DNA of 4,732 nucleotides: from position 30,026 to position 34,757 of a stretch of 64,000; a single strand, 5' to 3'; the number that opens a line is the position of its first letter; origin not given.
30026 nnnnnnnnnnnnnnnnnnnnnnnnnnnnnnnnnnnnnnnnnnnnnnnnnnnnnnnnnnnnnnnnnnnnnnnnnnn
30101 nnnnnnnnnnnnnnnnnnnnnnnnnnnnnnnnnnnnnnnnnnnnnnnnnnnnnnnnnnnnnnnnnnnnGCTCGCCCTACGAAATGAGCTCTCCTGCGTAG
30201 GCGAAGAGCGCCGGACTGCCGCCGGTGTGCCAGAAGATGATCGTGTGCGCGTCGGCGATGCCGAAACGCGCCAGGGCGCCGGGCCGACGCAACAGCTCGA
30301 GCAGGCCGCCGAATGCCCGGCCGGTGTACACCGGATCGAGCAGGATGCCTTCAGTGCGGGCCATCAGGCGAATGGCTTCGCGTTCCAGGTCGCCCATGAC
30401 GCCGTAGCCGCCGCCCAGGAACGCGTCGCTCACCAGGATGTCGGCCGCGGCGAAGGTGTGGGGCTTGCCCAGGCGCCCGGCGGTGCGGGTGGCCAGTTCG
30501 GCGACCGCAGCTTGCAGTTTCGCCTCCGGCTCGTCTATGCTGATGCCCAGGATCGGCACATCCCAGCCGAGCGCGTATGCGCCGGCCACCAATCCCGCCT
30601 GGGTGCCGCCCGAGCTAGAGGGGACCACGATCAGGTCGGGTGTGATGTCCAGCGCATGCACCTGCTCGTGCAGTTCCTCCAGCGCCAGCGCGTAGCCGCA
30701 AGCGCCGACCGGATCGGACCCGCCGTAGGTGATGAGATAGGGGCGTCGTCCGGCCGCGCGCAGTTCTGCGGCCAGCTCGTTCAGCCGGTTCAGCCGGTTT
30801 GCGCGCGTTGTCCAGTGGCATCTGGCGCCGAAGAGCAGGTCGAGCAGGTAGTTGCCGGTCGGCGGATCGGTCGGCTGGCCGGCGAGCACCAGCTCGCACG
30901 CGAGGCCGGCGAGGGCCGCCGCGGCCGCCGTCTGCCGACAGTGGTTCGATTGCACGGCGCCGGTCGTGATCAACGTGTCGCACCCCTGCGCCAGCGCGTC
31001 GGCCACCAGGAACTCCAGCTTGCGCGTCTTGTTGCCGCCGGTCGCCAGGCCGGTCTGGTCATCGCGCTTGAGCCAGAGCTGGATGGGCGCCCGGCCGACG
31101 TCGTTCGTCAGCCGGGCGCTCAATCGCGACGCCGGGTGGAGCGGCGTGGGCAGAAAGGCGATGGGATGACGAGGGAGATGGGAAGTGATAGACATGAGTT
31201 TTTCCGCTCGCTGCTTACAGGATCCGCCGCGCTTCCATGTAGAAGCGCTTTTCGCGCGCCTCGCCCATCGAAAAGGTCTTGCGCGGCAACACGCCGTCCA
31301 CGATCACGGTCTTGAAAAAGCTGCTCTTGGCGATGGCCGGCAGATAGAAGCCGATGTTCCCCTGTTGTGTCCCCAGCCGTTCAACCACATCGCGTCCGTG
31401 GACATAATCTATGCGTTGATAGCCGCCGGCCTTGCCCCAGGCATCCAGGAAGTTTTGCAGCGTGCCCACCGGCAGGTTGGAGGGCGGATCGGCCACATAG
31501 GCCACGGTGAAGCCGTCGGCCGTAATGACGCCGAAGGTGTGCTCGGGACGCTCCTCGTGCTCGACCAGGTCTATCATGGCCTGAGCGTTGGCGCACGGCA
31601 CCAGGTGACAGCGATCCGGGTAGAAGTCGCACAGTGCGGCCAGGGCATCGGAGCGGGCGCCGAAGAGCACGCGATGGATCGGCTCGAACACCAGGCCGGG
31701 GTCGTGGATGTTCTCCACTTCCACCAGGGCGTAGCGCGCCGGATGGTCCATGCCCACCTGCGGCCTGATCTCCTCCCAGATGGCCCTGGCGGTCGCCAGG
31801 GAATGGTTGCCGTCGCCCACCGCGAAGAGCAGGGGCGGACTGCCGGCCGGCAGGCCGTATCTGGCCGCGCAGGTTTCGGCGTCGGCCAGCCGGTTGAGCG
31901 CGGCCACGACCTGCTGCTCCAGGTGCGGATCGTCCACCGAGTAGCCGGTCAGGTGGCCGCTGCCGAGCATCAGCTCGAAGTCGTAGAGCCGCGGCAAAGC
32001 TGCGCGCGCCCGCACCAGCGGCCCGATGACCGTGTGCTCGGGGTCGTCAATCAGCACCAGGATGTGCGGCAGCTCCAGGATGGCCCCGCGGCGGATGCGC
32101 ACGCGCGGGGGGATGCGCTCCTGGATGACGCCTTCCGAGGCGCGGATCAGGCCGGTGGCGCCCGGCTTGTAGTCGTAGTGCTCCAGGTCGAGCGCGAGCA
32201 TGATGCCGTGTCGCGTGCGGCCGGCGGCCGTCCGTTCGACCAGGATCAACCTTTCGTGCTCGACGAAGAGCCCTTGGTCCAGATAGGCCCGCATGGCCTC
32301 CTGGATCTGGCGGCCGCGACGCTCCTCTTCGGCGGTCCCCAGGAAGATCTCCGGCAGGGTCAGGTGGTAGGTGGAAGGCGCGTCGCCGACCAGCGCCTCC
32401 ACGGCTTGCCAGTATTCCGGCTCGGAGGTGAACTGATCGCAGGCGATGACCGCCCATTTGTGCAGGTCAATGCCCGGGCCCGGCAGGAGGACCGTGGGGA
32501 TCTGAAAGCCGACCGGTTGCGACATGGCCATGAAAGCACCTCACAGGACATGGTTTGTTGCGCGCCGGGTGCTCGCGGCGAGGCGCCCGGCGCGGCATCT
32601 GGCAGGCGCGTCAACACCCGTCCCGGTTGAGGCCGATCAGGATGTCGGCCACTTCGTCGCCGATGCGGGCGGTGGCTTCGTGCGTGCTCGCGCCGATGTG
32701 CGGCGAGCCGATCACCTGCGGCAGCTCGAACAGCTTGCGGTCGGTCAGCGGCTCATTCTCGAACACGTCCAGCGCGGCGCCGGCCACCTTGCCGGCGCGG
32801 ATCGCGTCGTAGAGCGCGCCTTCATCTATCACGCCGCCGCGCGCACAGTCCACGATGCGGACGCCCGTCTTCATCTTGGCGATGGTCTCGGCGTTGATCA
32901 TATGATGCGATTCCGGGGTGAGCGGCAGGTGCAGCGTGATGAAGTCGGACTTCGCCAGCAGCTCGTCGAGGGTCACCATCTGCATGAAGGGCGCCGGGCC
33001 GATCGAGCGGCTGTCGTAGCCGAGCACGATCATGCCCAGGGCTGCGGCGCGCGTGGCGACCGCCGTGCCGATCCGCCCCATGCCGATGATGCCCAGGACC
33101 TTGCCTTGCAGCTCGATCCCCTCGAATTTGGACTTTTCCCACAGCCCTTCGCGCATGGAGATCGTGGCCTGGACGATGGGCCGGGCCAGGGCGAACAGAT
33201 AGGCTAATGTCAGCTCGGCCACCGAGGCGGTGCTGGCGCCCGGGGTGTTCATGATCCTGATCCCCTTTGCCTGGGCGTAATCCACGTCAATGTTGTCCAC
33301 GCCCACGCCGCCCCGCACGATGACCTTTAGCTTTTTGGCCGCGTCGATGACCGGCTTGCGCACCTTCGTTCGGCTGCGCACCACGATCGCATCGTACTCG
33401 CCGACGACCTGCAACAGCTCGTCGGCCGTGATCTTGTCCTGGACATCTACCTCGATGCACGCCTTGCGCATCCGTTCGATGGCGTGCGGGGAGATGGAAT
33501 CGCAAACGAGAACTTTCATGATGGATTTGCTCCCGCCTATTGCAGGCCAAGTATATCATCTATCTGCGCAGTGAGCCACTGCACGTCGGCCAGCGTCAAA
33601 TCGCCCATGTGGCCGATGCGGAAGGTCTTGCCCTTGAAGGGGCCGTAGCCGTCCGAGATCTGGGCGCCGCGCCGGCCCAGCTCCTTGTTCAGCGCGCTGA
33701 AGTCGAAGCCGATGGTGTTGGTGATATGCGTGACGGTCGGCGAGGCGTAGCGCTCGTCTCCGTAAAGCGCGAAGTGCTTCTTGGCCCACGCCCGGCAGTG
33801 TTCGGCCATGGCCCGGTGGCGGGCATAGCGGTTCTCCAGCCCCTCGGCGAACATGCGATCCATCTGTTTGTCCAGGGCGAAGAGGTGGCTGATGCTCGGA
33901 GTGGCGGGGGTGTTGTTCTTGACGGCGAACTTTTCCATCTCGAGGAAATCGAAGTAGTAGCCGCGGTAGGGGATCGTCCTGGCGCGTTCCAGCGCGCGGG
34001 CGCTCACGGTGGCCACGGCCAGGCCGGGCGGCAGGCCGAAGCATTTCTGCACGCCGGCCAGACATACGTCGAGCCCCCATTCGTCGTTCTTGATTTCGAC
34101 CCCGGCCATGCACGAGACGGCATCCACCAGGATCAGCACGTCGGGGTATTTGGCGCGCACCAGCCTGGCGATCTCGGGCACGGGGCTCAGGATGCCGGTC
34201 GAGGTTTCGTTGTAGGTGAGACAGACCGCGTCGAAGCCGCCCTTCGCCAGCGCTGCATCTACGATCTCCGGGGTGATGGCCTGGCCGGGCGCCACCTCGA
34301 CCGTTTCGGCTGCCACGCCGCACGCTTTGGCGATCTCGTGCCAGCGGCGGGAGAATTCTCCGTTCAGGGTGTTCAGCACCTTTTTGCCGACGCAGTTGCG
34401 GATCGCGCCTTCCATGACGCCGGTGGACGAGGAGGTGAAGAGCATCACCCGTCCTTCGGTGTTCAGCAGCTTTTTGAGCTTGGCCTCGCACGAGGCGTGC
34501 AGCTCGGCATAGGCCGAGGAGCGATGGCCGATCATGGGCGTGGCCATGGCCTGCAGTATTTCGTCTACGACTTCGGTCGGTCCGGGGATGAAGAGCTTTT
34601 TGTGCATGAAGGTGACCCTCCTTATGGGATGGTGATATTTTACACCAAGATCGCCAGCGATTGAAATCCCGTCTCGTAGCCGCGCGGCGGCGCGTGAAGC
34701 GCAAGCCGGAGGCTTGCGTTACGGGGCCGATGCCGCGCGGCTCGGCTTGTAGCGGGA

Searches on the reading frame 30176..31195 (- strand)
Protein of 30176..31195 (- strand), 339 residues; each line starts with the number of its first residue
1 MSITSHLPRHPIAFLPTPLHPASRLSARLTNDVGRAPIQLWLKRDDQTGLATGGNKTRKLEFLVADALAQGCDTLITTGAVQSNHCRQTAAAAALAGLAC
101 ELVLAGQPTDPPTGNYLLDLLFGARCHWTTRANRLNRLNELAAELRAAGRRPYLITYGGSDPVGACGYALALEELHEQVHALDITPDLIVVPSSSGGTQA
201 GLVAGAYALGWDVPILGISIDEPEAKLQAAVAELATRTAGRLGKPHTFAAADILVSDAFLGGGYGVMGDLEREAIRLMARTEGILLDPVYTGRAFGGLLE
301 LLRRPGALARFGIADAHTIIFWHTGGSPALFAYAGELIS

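Call 62: search_protein_families(library=pfam, proteins=[window:30176-31195:-], max_evalue=0.00001)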
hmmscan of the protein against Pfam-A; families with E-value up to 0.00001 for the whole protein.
window:30176-31195:- (339 aa): 1 family
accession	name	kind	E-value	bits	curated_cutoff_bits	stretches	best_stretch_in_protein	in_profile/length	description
PF00291.31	PALP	-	2.3e-42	145.8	35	1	15-307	6-282/295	Pyridoxal-phosphate dependent enzyme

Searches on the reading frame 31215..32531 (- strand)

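Call 62: search_protein_families(library=pfam, proteins=[window:31215-32531:-], max_evalue=0.00001)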
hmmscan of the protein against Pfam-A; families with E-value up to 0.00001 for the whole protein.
window:31215-32531:- (438 aa): 1 family
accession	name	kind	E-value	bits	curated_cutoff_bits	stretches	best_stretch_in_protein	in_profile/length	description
PF06245.16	DUF1015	-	1.9e-59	201.7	25.8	1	17-364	3-324/325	Protein of unknown function (DUF1015)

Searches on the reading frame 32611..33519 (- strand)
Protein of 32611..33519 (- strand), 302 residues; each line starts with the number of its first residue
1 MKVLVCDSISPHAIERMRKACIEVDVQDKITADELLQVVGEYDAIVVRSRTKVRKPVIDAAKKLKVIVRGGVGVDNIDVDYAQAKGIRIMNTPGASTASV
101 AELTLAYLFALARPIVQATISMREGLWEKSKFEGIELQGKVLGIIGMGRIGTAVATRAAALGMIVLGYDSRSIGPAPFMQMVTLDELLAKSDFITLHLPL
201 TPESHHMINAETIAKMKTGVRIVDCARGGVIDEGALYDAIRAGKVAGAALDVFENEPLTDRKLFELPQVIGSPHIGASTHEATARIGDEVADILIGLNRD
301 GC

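Call 62: search_protein_families(library=pfam, proteins=[window:32611-33519:-], max_evalue=0.00001)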
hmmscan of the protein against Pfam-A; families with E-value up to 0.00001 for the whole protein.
window:32611-33519:- (302 aa): 2 families
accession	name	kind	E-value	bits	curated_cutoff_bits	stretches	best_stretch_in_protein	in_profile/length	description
PF02826.25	2-Hacid_dh_C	-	1.4e-59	200.8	25.1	1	105-276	1-178/178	D-isomer specific 2-hydroxyacid dehydrogenase, NAD binding domain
PF00389.36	2-Hacid_dh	-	3e-36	124.5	24.6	1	3-292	1-118/134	D-isomer specific 2-hydroxyacid dehydrogenase, catalytic domain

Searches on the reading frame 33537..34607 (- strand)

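Call 62: search_protein_families(library=pfam, proteins=[window:33537-34607:-], max_evalue=0.00001)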
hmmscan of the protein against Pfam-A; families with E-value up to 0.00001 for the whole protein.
window:33537-34607:- (356 aa): 1 family
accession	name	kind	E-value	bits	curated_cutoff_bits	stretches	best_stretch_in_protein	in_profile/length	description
PF00266.25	Aminotran_5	-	8.8e-24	84.6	21.5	1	23-320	31-338/371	Aminotransferase class-V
